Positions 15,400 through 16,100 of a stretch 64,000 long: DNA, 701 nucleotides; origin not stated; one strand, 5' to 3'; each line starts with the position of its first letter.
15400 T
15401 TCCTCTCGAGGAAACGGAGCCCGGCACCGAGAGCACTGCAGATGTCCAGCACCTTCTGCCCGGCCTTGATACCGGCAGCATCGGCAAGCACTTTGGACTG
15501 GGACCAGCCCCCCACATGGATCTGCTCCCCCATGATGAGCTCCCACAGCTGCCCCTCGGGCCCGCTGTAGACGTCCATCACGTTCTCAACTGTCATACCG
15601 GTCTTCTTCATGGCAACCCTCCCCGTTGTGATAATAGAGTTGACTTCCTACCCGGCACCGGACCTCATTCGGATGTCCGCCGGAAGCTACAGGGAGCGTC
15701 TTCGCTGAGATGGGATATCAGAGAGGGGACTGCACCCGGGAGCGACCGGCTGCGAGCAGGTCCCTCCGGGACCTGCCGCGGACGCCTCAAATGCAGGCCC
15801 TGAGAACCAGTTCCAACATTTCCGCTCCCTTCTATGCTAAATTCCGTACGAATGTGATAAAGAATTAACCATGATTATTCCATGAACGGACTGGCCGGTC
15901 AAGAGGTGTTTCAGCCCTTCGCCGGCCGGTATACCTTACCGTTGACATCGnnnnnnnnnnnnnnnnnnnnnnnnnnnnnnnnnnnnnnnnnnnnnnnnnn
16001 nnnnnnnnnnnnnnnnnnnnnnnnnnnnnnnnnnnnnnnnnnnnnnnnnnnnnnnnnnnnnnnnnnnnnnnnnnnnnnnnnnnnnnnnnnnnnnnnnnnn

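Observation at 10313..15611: Translationally coupled operon: SAM methyltransferase, three HAD/BCR-type radical-enzyme modules and one ATPase activase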

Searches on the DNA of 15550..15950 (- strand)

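Call 48: search_rna_families(source=window, start=15550, end=15950, threshold=evalue, max_evalue=1)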
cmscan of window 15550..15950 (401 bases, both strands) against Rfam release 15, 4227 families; matches with E-value up to 1: 2.
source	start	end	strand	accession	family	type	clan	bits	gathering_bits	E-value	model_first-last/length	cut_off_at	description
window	15731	15781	-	RF02804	PyrR206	Gene; snRNA; snoRNA; HACA-box;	-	20.6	46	0.22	1-60/60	no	Pyrobaculum sRNA 206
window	15704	15843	-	RF02115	FAM13A-AS1_2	Gene; lncRNA;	-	15.3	38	0.69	1-110/110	no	FAM13A antisense RNA 1 conserved region 2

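Call 88: build_rna_model(alignment_id=A3, structure=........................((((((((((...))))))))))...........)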
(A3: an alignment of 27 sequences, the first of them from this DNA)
Model R1 built from alignment A3 (27 sequences, 58 columns); structure: as given.
model positions 57; base pairs 10; branch points 0; effective number of sequences 27; information 0.514 bits per position. Calibrated on 0.2 Mb of random sequence (short: E-values are rough).
structure used (alignment columns):
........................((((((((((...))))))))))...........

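Call 89: search_with_rna_model(model_id=R1, sources=[window, L004, L006, L007, L008, L016, L017, L019, L024, L028, L029, L030, L031, L034, L035, L038, L041, L045, L046, L047, L048, L049, L050, L051, L052, L057, L059, L060, L061, L062, L063, L064, L065, L066, L067, L068, L069, L070, L071, L072, L073, L074, L075, L076, L077, L078, L079, L080, L082, L083, L084, L085, L086, L087, L088, L089, L090, L092], max_evalue=1)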
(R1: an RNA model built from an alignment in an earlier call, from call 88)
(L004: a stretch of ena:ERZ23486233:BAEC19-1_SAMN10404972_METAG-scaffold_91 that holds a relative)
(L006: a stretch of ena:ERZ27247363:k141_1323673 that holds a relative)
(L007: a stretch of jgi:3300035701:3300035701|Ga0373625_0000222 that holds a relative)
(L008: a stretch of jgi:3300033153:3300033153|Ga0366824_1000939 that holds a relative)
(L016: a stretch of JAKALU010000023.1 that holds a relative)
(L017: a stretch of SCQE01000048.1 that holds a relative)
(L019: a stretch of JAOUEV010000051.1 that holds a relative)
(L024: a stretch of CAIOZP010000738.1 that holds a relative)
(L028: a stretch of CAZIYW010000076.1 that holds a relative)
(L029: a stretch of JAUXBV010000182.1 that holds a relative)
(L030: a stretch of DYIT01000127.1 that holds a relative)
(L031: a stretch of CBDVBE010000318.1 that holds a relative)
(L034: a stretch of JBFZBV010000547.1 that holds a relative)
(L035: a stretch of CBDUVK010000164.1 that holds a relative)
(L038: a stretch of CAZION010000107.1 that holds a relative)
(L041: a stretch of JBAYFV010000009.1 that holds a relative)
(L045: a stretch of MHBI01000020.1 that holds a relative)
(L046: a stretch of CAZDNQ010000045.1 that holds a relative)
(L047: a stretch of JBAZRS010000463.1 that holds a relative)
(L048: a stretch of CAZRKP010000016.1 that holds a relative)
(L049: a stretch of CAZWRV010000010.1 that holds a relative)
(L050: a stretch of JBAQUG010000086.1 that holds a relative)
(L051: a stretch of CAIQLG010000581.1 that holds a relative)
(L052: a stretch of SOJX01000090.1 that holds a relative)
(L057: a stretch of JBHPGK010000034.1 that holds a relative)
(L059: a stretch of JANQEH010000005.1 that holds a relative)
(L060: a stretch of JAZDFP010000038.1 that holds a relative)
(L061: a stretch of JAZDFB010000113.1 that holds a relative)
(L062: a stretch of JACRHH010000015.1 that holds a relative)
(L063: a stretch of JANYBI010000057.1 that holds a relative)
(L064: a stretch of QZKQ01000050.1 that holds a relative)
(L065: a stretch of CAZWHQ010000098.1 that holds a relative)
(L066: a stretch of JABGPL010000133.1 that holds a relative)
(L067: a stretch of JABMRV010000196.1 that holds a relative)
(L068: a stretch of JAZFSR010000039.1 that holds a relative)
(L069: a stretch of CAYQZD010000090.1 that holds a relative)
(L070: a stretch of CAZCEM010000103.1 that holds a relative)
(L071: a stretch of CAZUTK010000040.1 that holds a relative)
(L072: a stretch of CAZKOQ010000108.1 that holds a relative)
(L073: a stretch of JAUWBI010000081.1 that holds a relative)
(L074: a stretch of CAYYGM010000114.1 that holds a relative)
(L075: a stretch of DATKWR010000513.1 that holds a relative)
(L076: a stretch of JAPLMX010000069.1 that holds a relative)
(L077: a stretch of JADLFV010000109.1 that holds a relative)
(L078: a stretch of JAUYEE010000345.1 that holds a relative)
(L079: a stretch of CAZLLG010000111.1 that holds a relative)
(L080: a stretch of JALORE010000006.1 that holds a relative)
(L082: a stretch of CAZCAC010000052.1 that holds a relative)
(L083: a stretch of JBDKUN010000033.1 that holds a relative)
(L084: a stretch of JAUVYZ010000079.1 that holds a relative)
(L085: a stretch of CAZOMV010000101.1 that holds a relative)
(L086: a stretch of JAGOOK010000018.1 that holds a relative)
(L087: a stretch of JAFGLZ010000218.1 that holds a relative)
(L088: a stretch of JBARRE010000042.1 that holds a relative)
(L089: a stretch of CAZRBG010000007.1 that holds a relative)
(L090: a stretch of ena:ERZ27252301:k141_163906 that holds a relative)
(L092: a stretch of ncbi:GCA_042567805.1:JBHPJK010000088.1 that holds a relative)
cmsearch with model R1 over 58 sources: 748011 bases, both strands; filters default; matches with E-value up to 1: 19.
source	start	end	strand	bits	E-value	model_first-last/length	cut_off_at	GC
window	15745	15801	-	40.4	1.4e-05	1-57/57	no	0.72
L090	7875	7931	+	36.8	7.6e-05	1-57/57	no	0.68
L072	684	740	+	32.4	0.00064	1-57/57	no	0.6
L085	2739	2795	+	30.9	0.0013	1-57/57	no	0.58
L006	5973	6029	+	30.8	0.0014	1-57/57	no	0.68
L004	5882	5937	+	30.6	0.0015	1-57/57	no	0.61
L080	2434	2490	+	29.5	0.0025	1-57/57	no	0.61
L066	324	380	+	28.5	0.0042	1-57/57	no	0.51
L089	3567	3623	+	28.4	0.0043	1-57/57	no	0.63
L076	3701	3757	+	28.3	0.0046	1-57/57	no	0.6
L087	3503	3559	+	27.8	0.0058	1-57/57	no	0.56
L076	3414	3470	+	26.2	0.012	1-57/57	no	0.56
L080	1015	1071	+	25.2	0.02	1-57/57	no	0.54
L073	3435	3491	+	24.9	0.023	1-57/57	no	0.56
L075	1514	1570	+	24.3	0.031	1-57/57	no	0.53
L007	5774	5830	+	21.7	0.11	1-57/57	no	0.72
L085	14774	14830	-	19.6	0.29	1-57/57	no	0.63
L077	2407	2463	-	18.9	0.42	1-57/57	no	0.61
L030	3120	3175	-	17.4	0.83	1-57/57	no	0.75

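Call 120: search_with_rna_model(model_id=R1, sources=[L001, L009, L010, L011, L012, L013, L014, L015, L018, L021, L022, L023, L025, L026, L027, L032, L033, L036, L037, L040, L042, L043, L044, L054, L055, L056, L058, L081, L093], max_evalue=0.1)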
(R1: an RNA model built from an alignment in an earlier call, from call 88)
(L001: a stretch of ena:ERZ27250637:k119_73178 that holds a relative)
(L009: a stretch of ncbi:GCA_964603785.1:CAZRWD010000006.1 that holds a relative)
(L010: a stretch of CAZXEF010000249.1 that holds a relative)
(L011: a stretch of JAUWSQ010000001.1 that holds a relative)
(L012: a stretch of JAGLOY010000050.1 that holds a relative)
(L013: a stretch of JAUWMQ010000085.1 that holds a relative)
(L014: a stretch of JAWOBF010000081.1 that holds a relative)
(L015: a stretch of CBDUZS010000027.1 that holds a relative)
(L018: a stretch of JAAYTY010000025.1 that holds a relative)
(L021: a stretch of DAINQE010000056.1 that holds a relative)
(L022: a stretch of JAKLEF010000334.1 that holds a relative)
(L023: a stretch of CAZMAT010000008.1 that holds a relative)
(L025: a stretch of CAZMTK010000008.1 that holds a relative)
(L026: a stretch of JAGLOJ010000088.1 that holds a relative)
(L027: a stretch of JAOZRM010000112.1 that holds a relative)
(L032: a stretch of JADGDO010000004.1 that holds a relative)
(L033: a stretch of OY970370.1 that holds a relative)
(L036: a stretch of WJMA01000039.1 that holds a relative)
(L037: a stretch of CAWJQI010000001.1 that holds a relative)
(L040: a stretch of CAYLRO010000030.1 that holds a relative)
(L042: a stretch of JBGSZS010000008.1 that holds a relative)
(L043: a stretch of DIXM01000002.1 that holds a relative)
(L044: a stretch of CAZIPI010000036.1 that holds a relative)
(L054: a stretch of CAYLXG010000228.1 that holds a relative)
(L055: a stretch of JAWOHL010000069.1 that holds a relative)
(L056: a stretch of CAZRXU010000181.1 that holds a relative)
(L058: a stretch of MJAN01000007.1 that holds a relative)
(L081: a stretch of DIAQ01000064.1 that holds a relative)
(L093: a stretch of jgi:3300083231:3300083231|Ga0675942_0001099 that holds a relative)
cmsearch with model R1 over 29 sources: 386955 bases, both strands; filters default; matches with E-value up to 0.1: 22.
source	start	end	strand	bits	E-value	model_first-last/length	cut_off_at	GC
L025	4908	4964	+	44.9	8.3e-07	1-57/57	no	0.75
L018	4923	4979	+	41.9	3.4e-06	1-57/57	no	0.74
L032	4947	5003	+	41.1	5.1e-06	1-57/57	no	0.56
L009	5946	6002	+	40.3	7.7e-06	1-57/57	no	0.74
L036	4888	4944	+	39.9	9.1e-06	1-57/57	no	0.65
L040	4973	5029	+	39.5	1.1e-05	1-57/57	no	0.61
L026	4975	5031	+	39.1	1.3e-05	1-57/57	no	0.63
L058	4997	5053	+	39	1.4e-05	1-57/57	no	0.65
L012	4889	4945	+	38.5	1.8e-05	1-57/57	no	0.58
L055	5067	5123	+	38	2.2e-05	1-57/57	no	0.63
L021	4493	4549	+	37.4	3e-05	1-57/57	no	0.74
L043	5062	5118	+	37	3.6e-05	1-57/57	no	0.6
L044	5065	5121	+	36.7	4.2e-05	1-57/57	no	0.7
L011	4897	4953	+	36.5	4.7e-05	1-57/57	no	0.54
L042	5066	5122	+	36.1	5.5e-05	1-57/57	no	0.61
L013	3373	3429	+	35.5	7.4e-05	1-57/57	no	0.47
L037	5051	5107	+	34.1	0.00014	1-57/57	no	0.65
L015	4879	4935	+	33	0.00025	1-57/57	no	0.51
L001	5920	5975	+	25.5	0.0089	1-57/57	no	0.66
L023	4921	4975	+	25.3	0.0098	1-57/57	no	0.69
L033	4881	4936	+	24.6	0.014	1-57/57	no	0.7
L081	4908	4964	+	23.2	0.027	1-57/57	no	0.67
